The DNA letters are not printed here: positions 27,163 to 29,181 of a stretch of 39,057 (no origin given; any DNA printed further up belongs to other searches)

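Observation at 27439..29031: MinD/FleN-like ATPase fused to a PilZ domain, divergent from the flagellar EBP genes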

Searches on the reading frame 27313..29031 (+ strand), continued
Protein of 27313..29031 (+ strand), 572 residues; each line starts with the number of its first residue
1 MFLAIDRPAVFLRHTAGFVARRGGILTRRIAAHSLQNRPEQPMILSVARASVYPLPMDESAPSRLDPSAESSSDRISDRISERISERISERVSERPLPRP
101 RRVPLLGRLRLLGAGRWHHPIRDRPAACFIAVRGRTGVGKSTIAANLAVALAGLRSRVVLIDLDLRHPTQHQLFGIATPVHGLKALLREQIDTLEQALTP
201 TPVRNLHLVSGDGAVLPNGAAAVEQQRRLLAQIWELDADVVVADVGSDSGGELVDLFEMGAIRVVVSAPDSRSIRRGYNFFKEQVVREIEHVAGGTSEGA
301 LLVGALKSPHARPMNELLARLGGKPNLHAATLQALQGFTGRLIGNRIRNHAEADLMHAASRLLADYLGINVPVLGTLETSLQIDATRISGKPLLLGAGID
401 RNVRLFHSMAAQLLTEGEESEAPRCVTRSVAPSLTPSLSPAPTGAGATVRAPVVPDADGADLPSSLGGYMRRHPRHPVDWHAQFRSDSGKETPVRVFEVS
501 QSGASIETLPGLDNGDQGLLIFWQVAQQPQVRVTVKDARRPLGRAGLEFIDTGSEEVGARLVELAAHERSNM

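Call 28: search_protein_families(library=ncbifam, proteins=[window:27481-29031:+], max_evalue=0.01)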
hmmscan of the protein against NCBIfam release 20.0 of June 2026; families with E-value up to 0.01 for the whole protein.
window:27481-29031:+ (516 aa): 22 families
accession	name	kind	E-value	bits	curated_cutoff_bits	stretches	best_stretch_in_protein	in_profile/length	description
TIGR01007.1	eps_fam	subfamily_domain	4.6e-14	52.4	108.05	1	79-172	26-119/204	polysaccharide biosynthesis tyrosine autokinase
TIGR03018.1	pepcterm_TyrKin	hypoth_equivalog_domain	6.2e-12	45.3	230.65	1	80-177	45-143/207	XrtA-associated tyrosine autokinase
TIGR03029.1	EpsG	equivalog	3.6e-11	42.7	313.8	1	58-191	95-222/274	chain length determinant protein tyrosine kinase EpsG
NF008568.0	PRK11519.1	equivalog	3.4e-10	38.8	1068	1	80-166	536-619/720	tyrosine-protein kinase Wzc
NF041136.1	MrpORP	equivalog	1.6e-09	37.5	450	1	75-220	10-158/365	iron-sulfur cluster carrier protein MrpORP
TIGR01968.1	minD_bact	equivalog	8.9e-08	31.8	212.9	1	76-121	7-52/261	septum site-determining protein MinD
TIGR01969.1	minD_arch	subfamily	2.6e-07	30.1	201.75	1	76-146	6-75/251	cell division ATPase MinD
TIGR01281.1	DPOR_bchL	equivalog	1.3e-06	28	345.15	1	74-123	3-52/268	ferredoxin:protochlorophyllide reductase (ATP-dependent) iron-sulfur ATP-binding protein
TIGR03371.1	cellulose_yhjQ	equivalog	2.1e-06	27.4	157.85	1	79-217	10-150/246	cellulose biosynthesis protein BcsQ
NF047398.1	AAA_KGGVGR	domain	2.9e-06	27.8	90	1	73-181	7-118/190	KGGVGR-motif variant AAA ATPase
NF053622.1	ATPseBagAMYCTU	equivalog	6.8e-06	25.7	400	1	74-120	10-55/325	ATPase BagA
TIGR01005.1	eps_transp_fam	subfamily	8.2e-06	24.3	411.7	1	77-131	553-606/754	exopolysaccharide transport protein family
TIGR02016.1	BchX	equivalog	9.7e-06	25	331.2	1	74-120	3-50/296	chlorophyllide a reductase iron protein subunit X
NF033200.1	F430_CfbC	exception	1e-05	25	402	1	74-141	3-69/260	Ni-sirohydrochlorin a,c-diamide reductive cyclase ATP-dependent reductase subunit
NF041546.1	ParA_partition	equivalog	2.2e-05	24.1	180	1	80-108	9-37/203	ParA family partition ATPase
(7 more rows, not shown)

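Call 29: predict_structure(alignment_id=A2)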
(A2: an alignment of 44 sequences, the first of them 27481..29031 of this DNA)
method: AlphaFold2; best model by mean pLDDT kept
length: 516 residues; sequences in the alignment: 44
mean_pLDDT: 80.8   pTM: 0.77
mean pLDDT of the five models: 80.8, 80.4, 79.0, 78.2, 77.8
residues with pLDDT >= 90: 303; 70-90: 91; 50-70: 24; < 50: 98
segments of 3 or more residues with pLDDT < 50: 1-23, 30-68, 365-367, 369-399
pLDDT, mean of each block of 10 residues (from residue 1): 37 37 48 39 37 38 45 93 95 96 95 95 91 93 96 91 74 89 94 75 89 95 95 93 95 93 92 93 94 93 97 95 89 90 86 90 52 42 45 46 91 91 94 95 93 85 94 95 79 90 93 79
secondary structure, 60 per line:
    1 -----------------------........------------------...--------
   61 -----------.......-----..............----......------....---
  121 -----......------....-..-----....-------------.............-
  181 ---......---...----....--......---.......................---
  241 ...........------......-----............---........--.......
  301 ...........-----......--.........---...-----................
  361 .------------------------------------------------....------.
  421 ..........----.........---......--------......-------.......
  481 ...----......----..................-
elements in order: H24-31 E72-78 H84-97 E102-107 H114-117 H126-131 H138-141 E150-153 H167-179 E184-189 H200-203 E206-211 H215-237 H241-251 H258-263 H269-280 E284-291 H294-311 E317-322 H325-333 H345-361 H410-413 E420-430 E435-443 E447-452 E461-466 E474-483 E488-493 H498-515

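Call 32: fold_search(model_id=the predicted structure, library=pdb)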
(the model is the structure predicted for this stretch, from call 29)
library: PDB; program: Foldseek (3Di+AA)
matches with E <= 10: 1298; with E <= 0.001: 272
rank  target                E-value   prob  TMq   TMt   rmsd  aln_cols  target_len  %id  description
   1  4rz3_A                1.8e-11  1.00  0.40  0.81   5.3       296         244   16  Crystal structure of the MinD-like ATPase FlhG (released 2015-03-04)
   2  4rz2_B                2.7e-11  1.00  0.39  0.76   6.1       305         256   18  Crystal structure of the MinD-like ATPase FlhG (released 2015-03-04)
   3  4rz2_A                8.3e-11  1.00  0.40  0.77   5.9       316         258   17  Crystal structure of the MinD-like ATPase FlhG (released 2015-03-04)
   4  5j1j_B                2.1e-10  1.00  0.42  0.84   3.5       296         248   18  Structure of FleN-AMPPNP complex (released 2017-03-29)
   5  8p53_A                2.4e-10  1.00  0.42  0.78   3.5       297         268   18  Cryo-EM structure of the c-di-GMP-free FleQ-FleN master regulator complex of P. aeruginosa (released 2023-12-13)
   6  1hyq                  8.7e-10  1.00  0.38  0.80   5.7       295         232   19  MIND BACTERIAL CELL DIVISION REGULATOR FROM A. FULGIDUS (released 2001-03-14)
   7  3fwy_A                1.1e-09  1.00  0.35  0.62   7.0       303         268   22  Crystal structure of the L protein of Rhodobacter sphaeroides light-independent protochlorophyllide reductase (BchL) w (released 2009-03-24)
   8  7ejw_A                1.3e-09  1.00  0.42  0.76   3.6       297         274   18  Crystal structure of FleN in complex with FleQ AAA+ doamain (released 2021-12-22)
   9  1wcv                  1.6e-09  1.00  0.36  0.72   6.3       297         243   19  Structure of the bacterial chromosome segregation protein Soj (released 2005-01-12)
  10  5j1j_A                1.9e-09  1.00  0.42  0.76   4.0       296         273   18  Structure of FleN-AMPPNP complex (released 2017-03-29)
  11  9a6n_A                2.1e-09  1.00  0.35  0.67   6.9       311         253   16  Integrative model of SOJ-NRDR by crosslinking MS and deep learning (released 2024-09-18)
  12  8ray_B                5.2e-09  1.00  0.36  0.70   7.2       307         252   15  ParA in complex with ATP (released 2025-03-26)
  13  6riq_C                5.5e-09  1.00  0.38  0.74   5.7       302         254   18  MinCD filament from Pseudomonas aeruginosa (released 2019-06-19)
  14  8pb9_A                6.5e-09  1.00  0.41  0.76   3.6       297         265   18  Cryo-EM structure of the c-di-GMP-bound FleQ-FleN master regulator complex from Pseudomonas aeruginosa (released 2023-12-13)
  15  1g3q                  1.3e-08  1.00  0.35  0.73   6.4       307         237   17  CRYSTAL STRUCTURE ANALYSIS OF PYROCOCCUS FURIOSUS CELL DIVISION ATPASE MIND (released 2001-04-21)
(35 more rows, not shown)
